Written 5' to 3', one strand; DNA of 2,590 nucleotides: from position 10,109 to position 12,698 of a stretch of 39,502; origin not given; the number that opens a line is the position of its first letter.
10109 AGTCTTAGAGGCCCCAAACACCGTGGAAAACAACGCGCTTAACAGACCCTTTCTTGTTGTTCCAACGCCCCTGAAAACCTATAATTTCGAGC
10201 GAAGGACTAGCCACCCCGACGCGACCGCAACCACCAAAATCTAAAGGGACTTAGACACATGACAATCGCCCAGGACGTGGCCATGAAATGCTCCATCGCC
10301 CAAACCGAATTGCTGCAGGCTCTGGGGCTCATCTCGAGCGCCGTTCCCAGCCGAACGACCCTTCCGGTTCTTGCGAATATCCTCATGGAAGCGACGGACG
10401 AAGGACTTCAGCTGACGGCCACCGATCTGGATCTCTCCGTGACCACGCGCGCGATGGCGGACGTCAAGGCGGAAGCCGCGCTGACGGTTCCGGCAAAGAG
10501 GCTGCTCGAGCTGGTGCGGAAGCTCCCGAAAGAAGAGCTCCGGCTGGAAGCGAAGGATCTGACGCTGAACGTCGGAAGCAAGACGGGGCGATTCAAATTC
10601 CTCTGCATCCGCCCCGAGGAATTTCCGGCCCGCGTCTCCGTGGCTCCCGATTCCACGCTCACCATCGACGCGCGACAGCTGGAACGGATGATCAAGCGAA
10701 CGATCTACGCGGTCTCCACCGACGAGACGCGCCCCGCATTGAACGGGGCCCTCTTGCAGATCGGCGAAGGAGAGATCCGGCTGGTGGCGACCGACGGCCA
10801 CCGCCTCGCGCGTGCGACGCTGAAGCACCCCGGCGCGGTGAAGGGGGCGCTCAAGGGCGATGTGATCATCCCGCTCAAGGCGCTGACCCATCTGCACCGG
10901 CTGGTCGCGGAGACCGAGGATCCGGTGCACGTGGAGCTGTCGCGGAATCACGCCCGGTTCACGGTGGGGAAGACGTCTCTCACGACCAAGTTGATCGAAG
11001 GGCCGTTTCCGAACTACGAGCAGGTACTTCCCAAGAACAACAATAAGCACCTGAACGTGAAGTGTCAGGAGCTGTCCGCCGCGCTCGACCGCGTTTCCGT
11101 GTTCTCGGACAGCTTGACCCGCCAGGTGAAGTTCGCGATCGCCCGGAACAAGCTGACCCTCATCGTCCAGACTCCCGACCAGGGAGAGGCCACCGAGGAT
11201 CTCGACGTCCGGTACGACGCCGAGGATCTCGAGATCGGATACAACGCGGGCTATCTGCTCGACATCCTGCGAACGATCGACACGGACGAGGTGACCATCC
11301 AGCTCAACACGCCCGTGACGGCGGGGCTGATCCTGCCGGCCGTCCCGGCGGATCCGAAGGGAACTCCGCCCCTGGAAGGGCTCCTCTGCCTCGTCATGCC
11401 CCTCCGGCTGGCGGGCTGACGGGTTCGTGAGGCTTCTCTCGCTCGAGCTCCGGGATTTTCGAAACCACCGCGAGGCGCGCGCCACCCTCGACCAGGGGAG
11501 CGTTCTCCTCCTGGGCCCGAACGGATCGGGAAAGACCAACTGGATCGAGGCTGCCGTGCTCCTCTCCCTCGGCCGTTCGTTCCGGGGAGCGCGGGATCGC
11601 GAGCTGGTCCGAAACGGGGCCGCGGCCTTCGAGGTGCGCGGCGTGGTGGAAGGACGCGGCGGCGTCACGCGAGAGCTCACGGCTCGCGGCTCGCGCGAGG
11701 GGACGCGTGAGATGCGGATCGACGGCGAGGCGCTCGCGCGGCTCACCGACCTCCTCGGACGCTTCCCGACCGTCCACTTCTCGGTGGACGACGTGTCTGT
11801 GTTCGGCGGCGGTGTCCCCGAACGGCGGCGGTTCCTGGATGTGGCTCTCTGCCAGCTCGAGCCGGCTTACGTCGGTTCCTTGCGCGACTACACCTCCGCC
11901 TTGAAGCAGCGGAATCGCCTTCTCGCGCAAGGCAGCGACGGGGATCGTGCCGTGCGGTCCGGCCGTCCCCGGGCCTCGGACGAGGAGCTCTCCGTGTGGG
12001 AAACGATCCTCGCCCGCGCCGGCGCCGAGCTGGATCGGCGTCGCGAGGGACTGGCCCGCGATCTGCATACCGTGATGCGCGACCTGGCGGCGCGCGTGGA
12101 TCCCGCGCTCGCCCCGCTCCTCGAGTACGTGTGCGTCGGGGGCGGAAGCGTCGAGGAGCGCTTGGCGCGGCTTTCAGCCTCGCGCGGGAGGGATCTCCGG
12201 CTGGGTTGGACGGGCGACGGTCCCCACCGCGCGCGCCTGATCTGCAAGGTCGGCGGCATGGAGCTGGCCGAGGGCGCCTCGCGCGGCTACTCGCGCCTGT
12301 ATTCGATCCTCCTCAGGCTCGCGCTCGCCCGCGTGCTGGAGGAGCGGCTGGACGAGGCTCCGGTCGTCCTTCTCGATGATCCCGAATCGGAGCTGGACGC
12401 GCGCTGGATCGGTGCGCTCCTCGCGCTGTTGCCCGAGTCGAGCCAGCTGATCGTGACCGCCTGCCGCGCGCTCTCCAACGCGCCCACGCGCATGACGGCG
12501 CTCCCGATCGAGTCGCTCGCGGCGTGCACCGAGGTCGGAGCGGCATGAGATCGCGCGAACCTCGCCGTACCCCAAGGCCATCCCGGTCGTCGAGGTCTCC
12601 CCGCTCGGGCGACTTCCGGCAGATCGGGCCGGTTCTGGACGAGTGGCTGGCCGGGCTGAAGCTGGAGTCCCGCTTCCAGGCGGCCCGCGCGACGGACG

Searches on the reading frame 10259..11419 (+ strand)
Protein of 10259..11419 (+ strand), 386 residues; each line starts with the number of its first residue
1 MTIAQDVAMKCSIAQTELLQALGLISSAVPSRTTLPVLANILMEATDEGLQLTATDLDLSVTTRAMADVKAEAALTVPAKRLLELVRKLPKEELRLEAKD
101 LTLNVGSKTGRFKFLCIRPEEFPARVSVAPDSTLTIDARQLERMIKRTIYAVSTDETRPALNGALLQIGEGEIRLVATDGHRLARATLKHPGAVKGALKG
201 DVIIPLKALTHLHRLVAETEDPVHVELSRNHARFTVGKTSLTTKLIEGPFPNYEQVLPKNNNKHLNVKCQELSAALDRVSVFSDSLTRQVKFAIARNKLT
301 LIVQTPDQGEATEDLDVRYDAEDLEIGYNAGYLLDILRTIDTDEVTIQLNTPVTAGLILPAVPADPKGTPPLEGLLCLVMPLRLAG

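Call 31: search_protein_families(library=pfam, proteins=[window:10259-11419:+], max_evalue=0.00001)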
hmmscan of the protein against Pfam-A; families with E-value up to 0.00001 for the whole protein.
window:10259-11419:+ (386 aa): 3 families
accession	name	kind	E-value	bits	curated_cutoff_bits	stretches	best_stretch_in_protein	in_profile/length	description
PF02767.21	DNA_pol3_beta_2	-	4.1e-34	117.8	27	1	136-252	2-116/116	DNA polymerase III beta subunit, central domain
PF00712.24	DNA_pol3_beta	-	7.1e-30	104.1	24.4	1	9-124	1-118/120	DNA polymerase III beta subunit, N-terminal domain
PF02768.20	DNA_pol3_beta_3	-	3.3e-27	95.1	27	1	255-358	2-105/121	DNA polymerase III beta subunit, C-terminal domain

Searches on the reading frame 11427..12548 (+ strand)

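Call 31: search_protein_families(library=pfam, proteins=[window:11427-12548:+], max_evalue=0.00001)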
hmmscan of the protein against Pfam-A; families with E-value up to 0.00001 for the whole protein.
window:11427-12548:+ (373 aa): 2 families
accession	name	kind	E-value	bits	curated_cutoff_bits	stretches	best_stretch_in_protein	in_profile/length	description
PF02463.25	SMC_N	-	5.5e-18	65.6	40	1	4-348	3-199/220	RecF/RecN/SMC N terminal domain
PF13304.12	AAA_21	-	1.8e-07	32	27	0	27-47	3-23/304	AAA domain, putative AbiEii toxin, Type IV TA system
